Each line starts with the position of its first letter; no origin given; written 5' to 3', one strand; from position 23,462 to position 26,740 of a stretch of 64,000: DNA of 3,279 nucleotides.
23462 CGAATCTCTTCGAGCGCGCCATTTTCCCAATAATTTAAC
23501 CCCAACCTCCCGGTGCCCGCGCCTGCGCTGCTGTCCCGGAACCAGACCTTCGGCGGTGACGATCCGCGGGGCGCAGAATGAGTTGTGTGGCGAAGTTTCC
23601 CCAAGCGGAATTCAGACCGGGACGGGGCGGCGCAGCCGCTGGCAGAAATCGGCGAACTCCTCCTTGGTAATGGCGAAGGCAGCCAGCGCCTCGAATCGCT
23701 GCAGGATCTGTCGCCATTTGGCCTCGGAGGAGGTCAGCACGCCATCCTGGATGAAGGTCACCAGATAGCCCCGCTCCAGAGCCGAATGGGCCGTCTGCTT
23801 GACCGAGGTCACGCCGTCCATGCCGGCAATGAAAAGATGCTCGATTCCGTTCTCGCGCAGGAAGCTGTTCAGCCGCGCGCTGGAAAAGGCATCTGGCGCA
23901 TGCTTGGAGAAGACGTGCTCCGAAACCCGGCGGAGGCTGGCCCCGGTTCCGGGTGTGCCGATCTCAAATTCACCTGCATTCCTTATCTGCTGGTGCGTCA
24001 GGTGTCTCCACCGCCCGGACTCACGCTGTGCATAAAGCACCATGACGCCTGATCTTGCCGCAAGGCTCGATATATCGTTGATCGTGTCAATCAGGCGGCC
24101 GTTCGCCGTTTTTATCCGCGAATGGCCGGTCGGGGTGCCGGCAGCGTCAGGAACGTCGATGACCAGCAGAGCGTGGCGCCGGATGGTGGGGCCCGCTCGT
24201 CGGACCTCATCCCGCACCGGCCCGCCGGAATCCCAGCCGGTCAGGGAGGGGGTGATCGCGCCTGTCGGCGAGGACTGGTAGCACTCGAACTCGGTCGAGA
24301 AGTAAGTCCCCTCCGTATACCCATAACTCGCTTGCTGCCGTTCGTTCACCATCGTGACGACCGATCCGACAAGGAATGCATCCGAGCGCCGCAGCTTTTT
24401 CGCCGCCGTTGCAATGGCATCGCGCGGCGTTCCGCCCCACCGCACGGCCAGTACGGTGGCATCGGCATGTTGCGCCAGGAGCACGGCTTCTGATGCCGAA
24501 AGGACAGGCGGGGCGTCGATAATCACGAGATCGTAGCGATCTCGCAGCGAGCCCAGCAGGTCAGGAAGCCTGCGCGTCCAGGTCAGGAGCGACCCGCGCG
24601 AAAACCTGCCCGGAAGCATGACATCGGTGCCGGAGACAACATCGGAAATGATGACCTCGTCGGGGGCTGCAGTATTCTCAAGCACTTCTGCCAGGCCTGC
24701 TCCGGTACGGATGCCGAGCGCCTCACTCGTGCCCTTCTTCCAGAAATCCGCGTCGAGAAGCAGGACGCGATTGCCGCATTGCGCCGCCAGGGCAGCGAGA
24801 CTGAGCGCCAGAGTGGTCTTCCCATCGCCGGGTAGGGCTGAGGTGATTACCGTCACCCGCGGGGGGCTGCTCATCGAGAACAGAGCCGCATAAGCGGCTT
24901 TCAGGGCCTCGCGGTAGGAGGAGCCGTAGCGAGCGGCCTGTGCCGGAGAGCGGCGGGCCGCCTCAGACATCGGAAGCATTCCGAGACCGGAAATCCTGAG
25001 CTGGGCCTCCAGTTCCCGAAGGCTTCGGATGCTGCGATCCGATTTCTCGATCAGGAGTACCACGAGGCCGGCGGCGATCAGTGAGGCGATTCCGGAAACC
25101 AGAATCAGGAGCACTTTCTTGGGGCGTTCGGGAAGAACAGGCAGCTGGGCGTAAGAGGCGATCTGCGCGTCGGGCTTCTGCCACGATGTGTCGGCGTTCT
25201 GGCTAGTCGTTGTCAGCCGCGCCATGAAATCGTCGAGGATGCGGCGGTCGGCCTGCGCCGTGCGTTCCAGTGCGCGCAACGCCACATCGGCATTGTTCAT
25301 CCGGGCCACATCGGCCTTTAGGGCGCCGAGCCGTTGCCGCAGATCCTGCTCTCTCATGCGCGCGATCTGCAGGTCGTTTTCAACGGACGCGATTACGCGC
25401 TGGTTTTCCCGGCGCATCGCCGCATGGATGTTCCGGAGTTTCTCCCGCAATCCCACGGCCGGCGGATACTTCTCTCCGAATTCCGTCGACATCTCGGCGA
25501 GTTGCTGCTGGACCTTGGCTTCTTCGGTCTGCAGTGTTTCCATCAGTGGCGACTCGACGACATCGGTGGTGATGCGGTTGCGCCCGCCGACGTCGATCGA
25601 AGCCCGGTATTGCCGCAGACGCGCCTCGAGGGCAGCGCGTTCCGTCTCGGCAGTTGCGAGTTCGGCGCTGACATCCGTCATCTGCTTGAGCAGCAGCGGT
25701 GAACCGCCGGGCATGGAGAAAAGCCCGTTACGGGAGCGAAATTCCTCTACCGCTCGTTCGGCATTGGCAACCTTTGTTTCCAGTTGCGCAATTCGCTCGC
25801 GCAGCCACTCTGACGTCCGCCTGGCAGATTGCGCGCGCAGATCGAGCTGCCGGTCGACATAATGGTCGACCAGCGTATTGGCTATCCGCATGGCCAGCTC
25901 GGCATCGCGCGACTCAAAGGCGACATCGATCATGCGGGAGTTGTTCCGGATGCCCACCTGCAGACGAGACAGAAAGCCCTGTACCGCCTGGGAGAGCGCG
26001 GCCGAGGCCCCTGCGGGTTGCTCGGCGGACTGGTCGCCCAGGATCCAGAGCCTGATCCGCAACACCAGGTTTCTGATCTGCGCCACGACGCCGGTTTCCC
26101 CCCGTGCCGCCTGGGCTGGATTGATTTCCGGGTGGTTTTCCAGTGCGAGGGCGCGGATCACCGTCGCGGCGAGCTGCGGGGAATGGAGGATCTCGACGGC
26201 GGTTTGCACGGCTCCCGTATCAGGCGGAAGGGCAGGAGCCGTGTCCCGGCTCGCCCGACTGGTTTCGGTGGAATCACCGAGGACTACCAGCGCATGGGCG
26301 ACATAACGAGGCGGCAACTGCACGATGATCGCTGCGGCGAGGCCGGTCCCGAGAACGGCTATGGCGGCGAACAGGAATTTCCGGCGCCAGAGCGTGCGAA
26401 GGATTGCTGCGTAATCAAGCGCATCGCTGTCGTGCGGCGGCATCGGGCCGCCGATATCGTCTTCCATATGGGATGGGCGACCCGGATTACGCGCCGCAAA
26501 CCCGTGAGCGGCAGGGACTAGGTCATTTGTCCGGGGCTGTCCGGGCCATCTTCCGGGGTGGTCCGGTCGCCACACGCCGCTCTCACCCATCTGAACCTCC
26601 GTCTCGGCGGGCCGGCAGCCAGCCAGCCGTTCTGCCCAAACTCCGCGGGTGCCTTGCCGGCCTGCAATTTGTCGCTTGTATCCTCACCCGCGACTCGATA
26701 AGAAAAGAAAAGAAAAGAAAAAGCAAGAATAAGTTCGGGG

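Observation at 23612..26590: PCP/BY-tyrosine-kinase fused to a C-terminal isochorismatase-like domain whose catalytic Cys is Ser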

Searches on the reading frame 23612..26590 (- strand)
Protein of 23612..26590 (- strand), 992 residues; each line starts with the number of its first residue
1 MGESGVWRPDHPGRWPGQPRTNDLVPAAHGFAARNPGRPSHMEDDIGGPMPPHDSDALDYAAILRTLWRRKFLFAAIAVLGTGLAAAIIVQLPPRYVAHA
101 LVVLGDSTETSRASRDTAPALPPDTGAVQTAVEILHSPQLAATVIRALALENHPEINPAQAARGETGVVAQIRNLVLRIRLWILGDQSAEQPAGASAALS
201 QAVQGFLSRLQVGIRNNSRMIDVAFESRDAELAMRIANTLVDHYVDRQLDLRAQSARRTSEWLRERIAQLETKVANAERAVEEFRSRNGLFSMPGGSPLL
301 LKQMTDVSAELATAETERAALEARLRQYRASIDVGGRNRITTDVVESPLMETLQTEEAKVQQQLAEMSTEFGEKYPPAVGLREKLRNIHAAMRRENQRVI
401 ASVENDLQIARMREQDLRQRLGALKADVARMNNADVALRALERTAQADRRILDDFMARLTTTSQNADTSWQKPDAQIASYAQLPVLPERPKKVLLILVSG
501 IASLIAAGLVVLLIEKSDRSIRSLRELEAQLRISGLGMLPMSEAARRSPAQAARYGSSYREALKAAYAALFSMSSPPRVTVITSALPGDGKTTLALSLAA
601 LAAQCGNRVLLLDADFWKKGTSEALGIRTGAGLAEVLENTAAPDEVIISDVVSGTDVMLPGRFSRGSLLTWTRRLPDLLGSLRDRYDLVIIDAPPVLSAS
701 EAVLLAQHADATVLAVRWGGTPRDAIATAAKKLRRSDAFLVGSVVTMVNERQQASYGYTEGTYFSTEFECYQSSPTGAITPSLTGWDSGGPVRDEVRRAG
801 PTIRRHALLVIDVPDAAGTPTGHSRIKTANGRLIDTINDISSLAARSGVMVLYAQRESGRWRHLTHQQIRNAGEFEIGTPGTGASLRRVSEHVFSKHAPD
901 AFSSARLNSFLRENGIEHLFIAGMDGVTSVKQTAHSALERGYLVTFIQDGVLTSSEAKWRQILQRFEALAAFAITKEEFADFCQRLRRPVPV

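Call 3: search_protein_families(library=pfam, proteins=[window:23612-26590:-], max_evalue=1)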
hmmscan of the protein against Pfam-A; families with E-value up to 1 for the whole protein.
window:23612-26590:- (992 aa): 10 families
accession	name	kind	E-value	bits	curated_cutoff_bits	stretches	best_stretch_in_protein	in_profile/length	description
PF00857.26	Isochorismatase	-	1.6e-16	61.4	27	1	829-977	22-174/175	Isochorismatase domain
PF02706.20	Wzz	-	1.4e-11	45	25.5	1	58-147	3-90/91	Chain length determinant protein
PF13614.12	AAA_31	-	3.8e-11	43.7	27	1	585-713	9-144/177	AAA domain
PF01656.29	CbiA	-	4.8e-07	30.2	25.4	1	587-622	8-43/125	CobQ/CobB/MinD/ParA nucleotide binding domain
PF10609.15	ParA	-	0.0021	18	27.1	1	579-695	5-121/246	NUBPL iron-transfer P-loop NTPase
PF13807.11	GNVR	-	0.0025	18.1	27.7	1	441-513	9-79/82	G-rich domain on putative tyrosine kinase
PF06818.20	Fez1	-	0.025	15.5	34.4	1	358-439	13-107/199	Fez1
PF20720.3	nSTAND3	-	0.093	12.9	27.2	1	581-609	20-48/155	Novel STAND NTPase 3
PF00448.28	SRP54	-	0.1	12.6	22.7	1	586-629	9-52/196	SRP54-type protein, GTPase domain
PF01583.26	APS_kinase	-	0.21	12.1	21.1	1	579-628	3-52/152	Adenylylsulphate kinase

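Call 4: search_protein_families(library=ncbifam, proteins=[window:23612-26590:-], max_evalue=1)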
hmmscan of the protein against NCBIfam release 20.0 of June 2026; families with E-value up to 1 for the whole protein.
window:23612-26590:- (992 aa): 32 families (the best 25 are shown)
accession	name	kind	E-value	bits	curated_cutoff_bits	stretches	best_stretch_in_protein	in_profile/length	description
TIGR01005.1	eps_transp_fam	subfamily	4.4e-77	259.9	411.7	2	58-554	4-492/754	exopolysaccharide transport protein family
TIGR03017.1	EpsF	equivalog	2.4e-40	138.6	422.75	2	205-537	118-441/444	chain length determinant protein EpsF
TIGR03007.1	pepcterm_ChnLen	equivalog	1.6e-34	119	278.85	2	197-549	100-470/498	XrtA system polysaccharide chain length determinant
NF008568.0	PRK11519.1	equivalog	2.5e-29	102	1068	2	487-765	419-717/720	tyrosine-protein kinase Wzc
NF007350.0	PRK09841.1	equivalog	3e-28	98.4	1248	2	561-763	513-718/726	tyrosine-protein kinase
TIGR01007.1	eps_fam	subfamily_domain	2.9e-24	85.7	108.05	1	572-757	13-201/204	polysaccharide biosynthesis tyrosine autokinase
TIGR03018.1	pepcterm_TyrKin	hypoth_equivalog_domain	2.2e-23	82.7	230.65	1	579-738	37-201/207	XrtA-associated tyrosine autokinase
TIGR03029.1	EpsG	equivalog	2.8e-15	56.2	313.8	1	574-746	100-273/274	chain length determinant protein tyrosine kinase EpsG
TIGR01969.1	minD_arch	subfamily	2.3e-10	40.1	201.75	1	579-716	2-138/251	cell division ATPase MinD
TIGR01006.1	polys_exp_MPA1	subfamily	5.9e-10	39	296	2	442-540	127-222/226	CspC family polysaccharide chain length determinant protein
NF041546.1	ParA_partition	equivalog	2.3e-09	37.1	180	2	588-615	10-37/203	ParA family partition ATPase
TIGR01968.1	minD_bact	equivalog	2.5e-08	33.6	212.9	1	578-708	2-136/261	septum site-determining protein MinD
TIGR01010.1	BexC_CtrB_KpsE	subfamily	7.7e-07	28.5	437.5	2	205-326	117-238/362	polysaccharide export inner-membrane protein, BexC/CtrB/KpsE family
NF008623.0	PRK11609.1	equivalog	8.1e-05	22.5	174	1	904-951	131-178/213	bifunctional nicotinamidase/pyrazinamidase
NF050097.1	BiurAmidohydBiuH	equivalog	0.00032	20.2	370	1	890-962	125-197/221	biuret amidohydrolase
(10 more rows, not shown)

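Call 9: find_homologous_proteins(query=window:23612-26590:-, max_evalue=0.001)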
Query window:23612-26590:- (992 aa): 98 proteins with E <= 0.001 among 8000 candidates.
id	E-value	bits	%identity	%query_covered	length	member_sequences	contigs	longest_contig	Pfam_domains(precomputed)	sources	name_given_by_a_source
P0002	0.0e+0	2169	100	100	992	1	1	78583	PF02706.21,PF00857.27,PF01656.30,PF13614.13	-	-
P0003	0.0e+0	1686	78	100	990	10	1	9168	PF02706.21,PF00857.27,PF01656.30,PF13614.13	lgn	-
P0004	0.0e+0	1511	75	95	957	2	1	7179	PF02706.21,PF00857.27,PF01656.30,PF13614.13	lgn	-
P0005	0.0e+0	1504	71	100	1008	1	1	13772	PF02706.21,PF00857.27,PF01656.30,PF13614.13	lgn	-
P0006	0.0e+0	1444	70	100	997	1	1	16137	PF02706.21,PF00857.27,PF01656.30,PF13614.13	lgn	-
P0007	0.0e+0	1354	66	99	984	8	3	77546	PF02706.21,PF00857.27,PF01656.30,PF13614.13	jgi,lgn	jgi:succinoglycan biosynthesis transport protein ExoP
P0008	0.0e+0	1227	61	99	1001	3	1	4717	PF02706.21,PF00857.27,PF13614.13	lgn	-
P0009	0.0e+0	1206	59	100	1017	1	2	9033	PF02706.21,PF00857.27,PF01656.30,PF13614.13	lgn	-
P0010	0.0e+0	1133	58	97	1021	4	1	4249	PF02706.21,PF00857.27,PF01656.30,PF13614.13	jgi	-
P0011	0.0e+0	1066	58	95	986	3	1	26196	PF02706.21,PF00857.27,PF10609.16,PF01656.30,PF13614.13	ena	-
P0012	0.0e+0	1018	53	99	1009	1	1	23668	PF02706.21,PF00857.27,PF01656.30,PF13614.13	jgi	jgi:succinoglycan biosynthesis transport protein ExoP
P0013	0.0e+0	1012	58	74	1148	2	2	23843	PF02706.21,PF00857.27,PF01656.30,PF13614.13,PF13807.12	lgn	-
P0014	3.1e-295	1000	52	99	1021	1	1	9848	PF02706.21,PF00857.27,PF01656.30,PF13614.13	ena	-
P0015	1.0e-294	998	52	98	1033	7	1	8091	PF02706.21,PF00857.27,PF13614.13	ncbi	-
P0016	9.6e-292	988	51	99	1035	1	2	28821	PF02706.21,PF00857.27,PF01656.30,PF13614.13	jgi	jgi:succinoglycan biosynthesis transport protein ExoP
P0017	1.3e-291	988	52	96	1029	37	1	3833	PF02706.21,PF00857.27,PF01656.30,PF13614.13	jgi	jgi:succinoglycan biosynthesis transport protein ExoP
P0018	3.0e-291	987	52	95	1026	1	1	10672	PF02706.21,PF00857.27,PF01656.30,PF13614.13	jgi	jgi:polysaccharide biosynthesis transport protein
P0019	4.8e-290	983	52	95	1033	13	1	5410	PF02706.21,PF00857.27,PF01656.30,PF13614.13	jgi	-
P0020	1.6e-287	975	51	97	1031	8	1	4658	PF02706.21,PF00857.27,PF01656.30,PF13614.13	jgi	jgi:capsular exopolysaccharide synthesis family protein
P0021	2.6e-286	971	51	94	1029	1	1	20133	PF02706.21,PF00857.27,PF01656.30,PF13614.13,PF13807.12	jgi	jgi:capsular exopolysaccharide synthesis family protein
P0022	2.0e-284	964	51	95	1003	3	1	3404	PF02706.21,PF00857.27,PF01656.30,PF13614.13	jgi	-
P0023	2.1e-284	964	53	94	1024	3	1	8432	PF02706.21,PF00857.27,PF01656.30,PF13614.13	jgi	jgi:capsular exopolysaccharide synthesis family protein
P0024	7.6e-283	959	50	96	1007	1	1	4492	PF02706.21,PF00857.27,PF01656.30,PF13614.13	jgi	jgi:capsular exopolysaccharide synthesis family protein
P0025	9.3e-283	959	51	95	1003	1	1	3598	PF02706.21,PF00857.27,PF01656.30,PF13614.13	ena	-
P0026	4.1e-281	953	50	95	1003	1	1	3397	PF02706.21,PF00857.27,PF01656.30,PF13614.13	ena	-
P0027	3.4e-280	950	51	97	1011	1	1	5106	PF02706.21,PF00857.27,PF01656.30,PF13614.13,PF13807.12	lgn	-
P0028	2.8e-279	947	52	94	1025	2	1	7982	PF02706.21,PF00857.27,PF01656.30,PF13614.13,PF13807.12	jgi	jgi:capsular exopolysaccharide synthesis family protein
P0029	6.5e-279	946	50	95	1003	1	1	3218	PF02706.21,PF00857.27,PF01656.30,PF13614.13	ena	-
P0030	3.5e-276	937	51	95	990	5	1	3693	PF02706.21,PF00857.27,PF01656.30,PF13614.13,PF13807.12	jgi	jgi:capsular exopolysaccharide synthesis family protein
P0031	6.4e-268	910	50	94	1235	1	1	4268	PF02706.21,PF00857.27,PF01656.30,PF13614.13,PF01471.24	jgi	jgi:capsular exopolysaccharide synthesis family protein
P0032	7.5e-265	899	50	94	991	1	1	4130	PF02706.21,PF00857.27,PF01656.30,PF13614.13,PF13807.12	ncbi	-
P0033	1.3e-262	892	49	93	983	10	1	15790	PF02706.21,PF00857.27,PF01656.30,PF13614.13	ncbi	-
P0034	2.5e-250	851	47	93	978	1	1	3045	PF02706.21,PF00857.27,PF01656.30,PF13614.13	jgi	jgi:uncharacterized protein involved in exopolysaccharide biosynthesis/MinD-like ATPase involved in 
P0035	3.0e-250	851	51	75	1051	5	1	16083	PF02706.21,PF00857.27,PF13614.13,PF13807.12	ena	-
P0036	5.7e-248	844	46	99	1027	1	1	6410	PF02706.21,PF00857.27,PF01656.30,PF13614.13,PF13807.12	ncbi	-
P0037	5.7e-233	794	48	75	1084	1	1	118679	PF02706.21,PF00857.27,PF01656.30,PF13614.13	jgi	jgi:uncharacterized protein involved in exopolysaccharide biosynthesis/Mrp family chromosome partiti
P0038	2.1e-221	756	44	93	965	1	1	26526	PF02706.21,PF00857.27,PF01656.30,PF13614.13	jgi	jgi:capsular exopolysaccharide synthesis family protein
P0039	6.4e-204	698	41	93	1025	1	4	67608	PF02706.21,PF00857.27,PF01656.30,PF13614.13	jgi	jgi:succinoglycan biosynthesis transport protein ExoP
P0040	7.3e-204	698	41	95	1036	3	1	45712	PF02706.21,PF00857.27,PF13614.13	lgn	-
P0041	8.3e-186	638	54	60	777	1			PF02706.21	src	-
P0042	2.1e-144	501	35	93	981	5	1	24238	PF02706.21,PF00857.27,PF01656.30,PF13807.12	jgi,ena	-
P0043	1.0e-97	346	31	71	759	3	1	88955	PF02706.21,PF01656.30,PF13614.13,PF13807.12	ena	-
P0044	9.4e-75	270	30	68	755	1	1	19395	PF02706.21,PF01656.30,PF13614.13,PF13807.12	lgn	-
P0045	1.8e-67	246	28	68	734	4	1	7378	PF02706.21,PF13614.13,PF13807.12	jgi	jgi:succinoglycan biosynthesis transport protein ExoP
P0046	4.3e-67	245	29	70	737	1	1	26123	PF02706.21,PF01656.30,PF13614.13,PF13807.12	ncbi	-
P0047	5.5e-67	245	28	72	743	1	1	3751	PF02706.21,PF01656.30,PF13614.13,PF13807.12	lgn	-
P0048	1.8e-64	236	28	71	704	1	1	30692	PF02706.21,PF01656.30,PF13614.13,PF09140.18,PF13807.12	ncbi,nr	ncbi:MAG: chain-length determining protein [Rhodobacteraceae bacterium]|nr:chain-length determining 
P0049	1.8e-64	236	28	71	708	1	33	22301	PF02706.21,PF01656.30,PF13614.13,PF09140.18,PF13807.12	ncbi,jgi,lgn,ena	-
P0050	2.9e-64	236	28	71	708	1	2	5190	PF02706.21,PF01656.30,PF13614.13,PF09140.18,PF13807.12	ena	-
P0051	1.4e-63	234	28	71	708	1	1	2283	PF02706.21,PF01656.30,PF13614.13,PF09140.18,PF13807.12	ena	-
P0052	1.5e-63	233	28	71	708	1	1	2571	PF02706.21,PF01656.30,PF13614.13,PF09140.18,PF13807.12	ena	-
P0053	2.2e-61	226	27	73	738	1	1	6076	PF02706.21,PF01656.30,PF13614.13,PF09140.18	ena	-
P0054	2.5e-61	226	27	71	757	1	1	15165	PF02706.21,PF10609.16,PF01656.30,PF13614.13,PF13807.12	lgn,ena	-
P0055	4.5e-60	222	27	71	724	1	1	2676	PF02706.21,PF13614.13,PF13807.12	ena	-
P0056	8.9e-60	221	28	69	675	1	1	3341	PF02706.21,PF01656.30,PF13614.13,PF09140.18,PF13807.12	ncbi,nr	ncbi:MAG TPA: chain-length determining protein, partial [Oceanicaulis sp.]|nr:chain-length determini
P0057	5.0e-56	208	27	67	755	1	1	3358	PF02706.21,PF01656.30,PF13614.13,PF13807.12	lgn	-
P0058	1.3e-54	204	24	71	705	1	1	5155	PF02706.21,PF13614.13,PF13807.12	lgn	-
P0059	2.2e-54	203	29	65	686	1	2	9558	PF02706.21,PF13807.12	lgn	-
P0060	6.4e-53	198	25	70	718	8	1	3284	PF02706.21,PF13614.13,PF13807.12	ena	-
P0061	2.4e-52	196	27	73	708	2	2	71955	PF02706.21,PF01656.30,PF13614.13,PF09140.18,PF13807.12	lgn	-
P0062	3.6e-51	192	32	36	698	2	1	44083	PF02706.21,PF13614.13,PF13807.12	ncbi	-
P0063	7.4e-48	181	28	65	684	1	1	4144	PF02706.21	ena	-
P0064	3.9e-47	179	27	63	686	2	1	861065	PF02706.21,PF13807.12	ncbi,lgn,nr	ncbi:MAG TPA: exopolysaccharide transport family protein [Rhizomicrobium sp.]|nr:exopolysaccharide t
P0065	7.4e-44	168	21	72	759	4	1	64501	PF02706.21,PF10609.16,PF01656.30,PF13614.13,PF13807.12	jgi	jgi:polysaccharide biosynthesis transport protein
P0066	1.3e-42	164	32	33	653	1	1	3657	PF02706.21,PF01656.30,PF13614.13,PF13807.12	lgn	-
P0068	3.2e-39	153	25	72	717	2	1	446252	PF02706.21,PF01656.30,PF13614.13,PF13807.12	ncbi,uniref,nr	ncbi:AAA family ATPase [Rubellimicrobium aerolatum]|uniref:AAA family ATPase n=1 Tax=Rubellimicrobiu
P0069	4.8e-38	149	24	70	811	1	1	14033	PF02706.21,PF01656.30,PF13614.13,PF13807.12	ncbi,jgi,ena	jgi:capsular exopolysaccharide synthesis family protein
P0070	1.3e-37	148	29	46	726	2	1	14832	PF02706.21,PF13807.12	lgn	-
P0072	1.5e-34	137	23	70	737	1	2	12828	PF02706.21,PF01656.30,PF13614.13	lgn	-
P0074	1.7e-32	131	23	61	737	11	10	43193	PF02706.21,PF10609.16,PF01656.30,PF13614.13,PF13807.12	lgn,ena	-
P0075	4.0e-32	129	25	46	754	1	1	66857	PF02706.21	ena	-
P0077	1.8e-29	121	27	46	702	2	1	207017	PF02706.21,PF13807.12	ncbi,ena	-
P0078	7.3e-27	112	25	73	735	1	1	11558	PF02706.21,PF10609.16,PF01656.30,PF13614.13,PF09140.18,PF06564.19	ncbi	-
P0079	1.5e-26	111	26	48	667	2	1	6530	PF02706.21,PF10609.16,PF01656.30,PF13614.13,PF09140.18,PF13807.12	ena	-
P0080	2.9e-26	110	24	56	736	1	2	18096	PF02706.21,PF10609.16,PF01656.30,PF13614.13,PF09140.18,PF06564.19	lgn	-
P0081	1.2e-24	105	23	55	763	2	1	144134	PF02706.21,PF10609.16,PF01656.30,PF13614.13,PF06564.19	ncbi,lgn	-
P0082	1.8e-21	94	21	51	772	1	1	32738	PF02706.21,PF10609.16,PF01656.30,PF13614.13,PF13807.12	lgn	-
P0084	4.9e-21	93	26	68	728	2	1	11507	PF02706.21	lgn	-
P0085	2.4e-20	90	29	28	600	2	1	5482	PF02706.21,PF10609.16,PF01656.30,PF13614.13,PF13500.13,PF13807.12,PF16326.11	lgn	-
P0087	6.7e-20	89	26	30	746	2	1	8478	PF02706.21,PF01656.30,PF13614.13,PF23607.2,PF13807.12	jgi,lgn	jgi:tyrosine-protein kinase Etk/Wzc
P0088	1.1e-18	85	25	58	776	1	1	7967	PF02706.21,PF01656.30,PF13614.13,PF13807.12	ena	-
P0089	2.1e-16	77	30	33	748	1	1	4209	PF02706.21,PF10609.16,PF01656.30,PF13614.13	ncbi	ncbi:MAG TPA: polysaccharide biosynthesis tyrosine autokinase [Isosphaeraceae bacterium]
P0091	1.4e-14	71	28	34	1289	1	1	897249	PF02706.21,PF10609.16,PF01656.30,PF00953.27,PF13614.13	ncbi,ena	-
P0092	1.5e-14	71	28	26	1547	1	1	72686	PF02706.21,PF00754.32,PF10609.16,PF01656.30,PF22633.4,PF13614.13,PF09140.18,PF13807.12,PF13231.13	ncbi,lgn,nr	ncbi:MAG: polysaccharide biosynthesis tyrosine autokinase [Anaerolineae bacterium]|nr:polysaccharide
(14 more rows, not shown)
